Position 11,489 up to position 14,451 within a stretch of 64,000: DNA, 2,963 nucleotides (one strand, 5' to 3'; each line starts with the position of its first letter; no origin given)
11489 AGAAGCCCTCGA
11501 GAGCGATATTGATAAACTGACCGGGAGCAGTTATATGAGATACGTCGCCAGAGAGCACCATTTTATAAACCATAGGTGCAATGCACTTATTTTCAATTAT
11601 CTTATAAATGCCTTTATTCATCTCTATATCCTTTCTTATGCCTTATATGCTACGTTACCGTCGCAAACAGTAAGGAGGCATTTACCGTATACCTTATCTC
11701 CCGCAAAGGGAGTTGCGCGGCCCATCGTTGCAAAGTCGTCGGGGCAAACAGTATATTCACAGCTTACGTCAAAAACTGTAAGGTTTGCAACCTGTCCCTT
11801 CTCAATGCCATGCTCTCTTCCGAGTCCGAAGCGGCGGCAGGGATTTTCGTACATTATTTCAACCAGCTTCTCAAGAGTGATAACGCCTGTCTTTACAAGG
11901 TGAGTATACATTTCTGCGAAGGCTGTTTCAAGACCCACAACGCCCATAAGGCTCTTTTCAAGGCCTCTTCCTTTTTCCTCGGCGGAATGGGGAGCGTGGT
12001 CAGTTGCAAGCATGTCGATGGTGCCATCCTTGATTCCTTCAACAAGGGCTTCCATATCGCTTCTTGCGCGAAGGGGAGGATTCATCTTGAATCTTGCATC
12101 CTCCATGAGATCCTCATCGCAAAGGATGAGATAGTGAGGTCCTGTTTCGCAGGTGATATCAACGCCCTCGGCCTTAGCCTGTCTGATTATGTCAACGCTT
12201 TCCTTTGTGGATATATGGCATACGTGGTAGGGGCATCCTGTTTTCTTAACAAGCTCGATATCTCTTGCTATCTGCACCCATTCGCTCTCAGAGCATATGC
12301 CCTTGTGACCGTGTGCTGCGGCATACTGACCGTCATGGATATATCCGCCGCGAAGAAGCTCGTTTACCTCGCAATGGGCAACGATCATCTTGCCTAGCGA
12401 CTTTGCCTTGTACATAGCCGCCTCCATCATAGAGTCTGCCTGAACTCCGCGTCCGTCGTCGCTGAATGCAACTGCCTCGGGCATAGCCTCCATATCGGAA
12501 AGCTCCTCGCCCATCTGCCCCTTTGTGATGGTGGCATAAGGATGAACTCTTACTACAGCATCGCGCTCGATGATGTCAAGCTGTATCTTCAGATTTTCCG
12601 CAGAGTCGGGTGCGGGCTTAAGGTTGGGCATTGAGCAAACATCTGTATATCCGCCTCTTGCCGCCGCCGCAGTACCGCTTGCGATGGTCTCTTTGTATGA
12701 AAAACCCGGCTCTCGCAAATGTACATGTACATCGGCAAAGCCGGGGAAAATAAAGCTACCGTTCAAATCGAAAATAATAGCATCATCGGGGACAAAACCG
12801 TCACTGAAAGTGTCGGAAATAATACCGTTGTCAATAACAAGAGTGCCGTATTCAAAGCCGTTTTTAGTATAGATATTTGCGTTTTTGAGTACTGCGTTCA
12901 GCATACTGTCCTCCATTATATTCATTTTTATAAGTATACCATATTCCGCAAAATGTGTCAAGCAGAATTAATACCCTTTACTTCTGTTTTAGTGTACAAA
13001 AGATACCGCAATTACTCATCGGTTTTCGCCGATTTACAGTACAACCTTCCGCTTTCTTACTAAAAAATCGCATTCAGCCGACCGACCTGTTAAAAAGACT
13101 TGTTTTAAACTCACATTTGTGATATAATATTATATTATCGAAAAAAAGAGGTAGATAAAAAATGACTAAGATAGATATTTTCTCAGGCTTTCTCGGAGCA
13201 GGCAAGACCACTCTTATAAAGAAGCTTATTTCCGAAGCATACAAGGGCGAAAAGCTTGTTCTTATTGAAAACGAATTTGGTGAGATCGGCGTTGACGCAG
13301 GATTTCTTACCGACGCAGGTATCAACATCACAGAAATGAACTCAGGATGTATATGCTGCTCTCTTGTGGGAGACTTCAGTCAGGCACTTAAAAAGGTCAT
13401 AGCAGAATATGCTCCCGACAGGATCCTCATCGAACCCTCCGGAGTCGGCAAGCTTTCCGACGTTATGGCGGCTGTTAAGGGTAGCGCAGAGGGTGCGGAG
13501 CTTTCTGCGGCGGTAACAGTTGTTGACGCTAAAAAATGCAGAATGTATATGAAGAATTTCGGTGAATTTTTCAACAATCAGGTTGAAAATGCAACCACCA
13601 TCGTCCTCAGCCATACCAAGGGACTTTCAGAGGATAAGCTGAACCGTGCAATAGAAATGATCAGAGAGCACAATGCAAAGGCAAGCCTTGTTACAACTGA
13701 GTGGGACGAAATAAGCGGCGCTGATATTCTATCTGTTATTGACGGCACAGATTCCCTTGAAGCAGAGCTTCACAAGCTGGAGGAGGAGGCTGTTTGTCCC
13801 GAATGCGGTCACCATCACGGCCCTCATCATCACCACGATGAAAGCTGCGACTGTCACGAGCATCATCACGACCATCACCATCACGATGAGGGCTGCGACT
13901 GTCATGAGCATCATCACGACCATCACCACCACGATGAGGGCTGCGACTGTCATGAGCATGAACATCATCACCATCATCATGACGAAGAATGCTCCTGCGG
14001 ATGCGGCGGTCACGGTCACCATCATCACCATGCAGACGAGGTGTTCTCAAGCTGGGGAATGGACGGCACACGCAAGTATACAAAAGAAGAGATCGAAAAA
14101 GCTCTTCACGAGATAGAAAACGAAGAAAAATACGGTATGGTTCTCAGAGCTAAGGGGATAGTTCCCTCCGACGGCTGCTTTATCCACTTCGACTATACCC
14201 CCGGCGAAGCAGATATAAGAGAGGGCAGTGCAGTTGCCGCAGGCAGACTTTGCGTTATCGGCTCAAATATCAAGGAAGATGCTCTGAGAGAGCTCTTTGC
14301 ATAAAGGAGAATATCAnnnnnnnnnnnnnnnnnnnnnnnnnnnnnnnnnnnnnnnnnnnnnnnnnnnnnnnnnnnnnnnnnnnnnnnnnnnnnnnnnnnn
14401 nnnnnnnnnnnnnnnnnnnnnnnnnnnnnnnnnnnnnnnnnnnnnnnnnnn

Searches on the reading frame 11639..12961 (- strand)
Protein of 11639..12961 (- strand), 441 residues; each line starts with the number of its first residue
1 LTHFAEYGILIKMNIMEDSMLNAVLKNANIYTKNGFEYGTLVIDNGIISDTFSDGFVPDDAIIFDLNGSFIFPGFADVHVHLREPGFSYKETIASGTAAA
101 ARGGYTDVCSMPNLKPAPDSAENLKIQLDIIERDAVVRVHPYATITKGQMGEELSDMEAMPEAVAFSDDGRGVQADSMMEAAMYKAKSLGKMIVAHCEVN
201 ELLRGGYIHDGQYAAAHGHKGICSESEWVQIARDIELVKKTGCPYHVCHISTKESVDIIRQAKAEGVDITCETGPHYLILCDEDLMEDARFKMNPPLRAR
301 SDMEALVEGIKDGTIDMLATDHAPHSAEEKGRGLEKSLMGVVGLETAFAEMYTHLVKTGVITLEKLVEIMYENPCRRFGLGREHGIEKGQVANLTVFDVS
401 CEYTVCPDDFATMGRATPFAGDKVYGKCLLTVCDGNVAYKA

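Call 54: search_protein_families(library=pfam, proteins=[window:11639-12961:-], max_evalue=0.00001)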
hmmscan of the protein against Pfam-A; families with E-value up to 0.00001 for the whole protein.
window:11639-12961:- (441 aa): 3 families
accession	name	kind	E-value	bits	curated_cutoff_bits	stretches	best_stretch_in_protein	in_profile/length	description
PF01979.26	Amidohydro_1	-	5.3e-30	105.3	25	1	70-437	1-344/345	Amidohydrolase family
PF12890.13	DHOase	-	5.6e-23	82.1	21.2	1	70-255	3-142/142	Dihydro-orotase-like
PF07969.17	Amidohydro_3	-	1.2e-08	35.3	29.7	0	259-439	321-472/472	Amidohydrolase family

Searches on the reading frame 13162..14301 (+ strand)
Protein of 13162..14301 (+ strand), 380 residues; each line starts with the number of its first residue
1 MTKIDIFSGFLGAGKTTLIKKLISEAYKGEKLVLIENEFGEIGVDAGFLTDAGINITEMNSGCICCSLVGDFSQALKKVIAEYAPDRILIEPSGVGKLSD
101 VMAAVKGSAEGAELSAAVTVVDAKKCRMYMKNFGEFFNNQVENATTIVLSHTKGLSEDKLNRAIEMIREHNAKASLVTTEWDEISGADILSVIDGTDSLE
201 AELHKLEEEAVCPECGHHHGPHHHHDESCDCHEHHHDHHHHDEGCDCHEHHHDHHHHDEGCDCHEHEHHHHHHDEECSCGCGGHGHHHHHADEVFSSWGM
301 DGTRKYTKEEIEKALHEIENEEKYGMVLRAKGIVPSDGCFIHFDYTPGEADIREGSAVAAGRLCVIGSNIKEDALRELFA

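Call 3: search_protein_families(library=pfam, proteins=[window:13162-14301:+], max_evalue=1)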
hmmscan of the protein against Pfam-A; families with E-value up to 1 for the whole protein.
window:13162-14301:+ (380 aa): 11 families
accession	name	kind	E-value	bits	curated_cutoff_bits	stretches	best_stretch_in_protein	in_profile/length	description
PF02492.25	cobW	-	2.7e-37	128.5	20.7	1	6-176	4-178/180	CobW/HypB/UreG, nucleotide-binding domain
PF07683.19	CobW_C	-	2.5e-05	24.5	22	1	295-379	1-90/94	Cobalamin synthesis protein cobW C-terminal domain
PF03193.22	RsgA_GTPase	-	0.0041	17.4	30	0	3-26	107-130/174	RsgA GTPase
PF02367.23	TsaE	-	0.026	14.9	26.6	1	6-25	25-44/128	Threonylcarbamoyl adenosine biosynthesis protein TsaE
PF25204.1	DAAF9_2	-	0.047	13.7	27.5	1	78-186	65-181/210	DAAF9 domain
PF17035.10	BET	-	0.059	13.9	24.5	1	155-184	17-43/64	Bromodomain extra-terminal - transcription regulation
PF01527.26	HTH_Tnp_1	-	0.078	13.7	24.1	1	300-336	1-38/75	Transposase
PF01990.22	ATP-synt_F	-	0.17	12.6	23.5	1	295-328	13-46/91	ATP synthase (F/14-kDa) subunit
PF13173.12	AAA_14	-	0.18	12.2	27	1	4-35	4-35/129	AAA domain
PF00004.35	AAA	-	0.2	12.6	21.2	0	7-80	3-50/131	ATPase family associated with various cellular activities (AAA)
PF03205.20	MobB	-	0.26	11.6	26.6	1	7-27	4-24/133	Molybdopterin guanine dinucleotide synthesis protein B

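Call 4: search_protein_families(library=ncbifam, proteins=[window:13162-14301:+], max_evalue=1)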
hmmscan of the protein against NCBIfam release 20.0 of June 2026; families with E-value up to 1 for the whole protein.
window:13162-14301:+ (380 aa): 11 families
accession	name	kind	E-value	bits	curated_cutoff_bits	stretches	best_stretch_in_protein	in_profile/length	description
NF041053.1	CobW_rel_Se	equivalog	1.4e-24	86.9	180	1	6-180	5-182/195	CobW-related selenoprotein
TIGR02475.1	CobW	equivalog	2.7e-22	79.1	332.1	1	5-123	7-133/342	cobalamin biosynthesis protein CobW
NF008578.0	PRK11537.1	equivalog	1.3e-21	77.2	361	1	4-185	6-191/318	GTPase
NF038288.1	chaper_GTP_ZigA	equivalog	1.3e-20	73.7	600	2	5-125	4-137/390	zinc metallochaperone GTPase ZigA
TIGR00073.1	hypB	equivalog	9.5e-05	22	121.2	1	9-92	37-118/217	hydrogenase nickel incorporation protein HypB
TIGR03819.1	heli_sec_ATPase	hypoth_equivalog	0.0055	15.9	373.15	1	7-38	183-214/340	TadA family conjugal transfer-associated ATPase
TIGR02788.1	VirB11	equivalog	0.046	12.7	249.95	1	6-37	148-179/308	P-type DNA transfer ATPase VirB11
NF045975.1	VirB4_plasma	equivalog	0.054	11.2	590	1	7-42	520-558/894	Mbov_0397 family ICE element conjugal transfer ATPase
TIGR03263.1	guanyl_kin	equivalog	0.096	12.3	160.45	0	4-26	3-25/180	guanylate kinase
NF041000.1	ATPase_ComGA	equivalog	0.17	10.9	300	1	6-34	132-162/267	competence type IV pilus ATPase ComGA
NF045950.1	MAG6090_repeat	domain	0.57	10.5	25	0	184-209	7-31/49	MAG6090-like repeat-containing lipoprotein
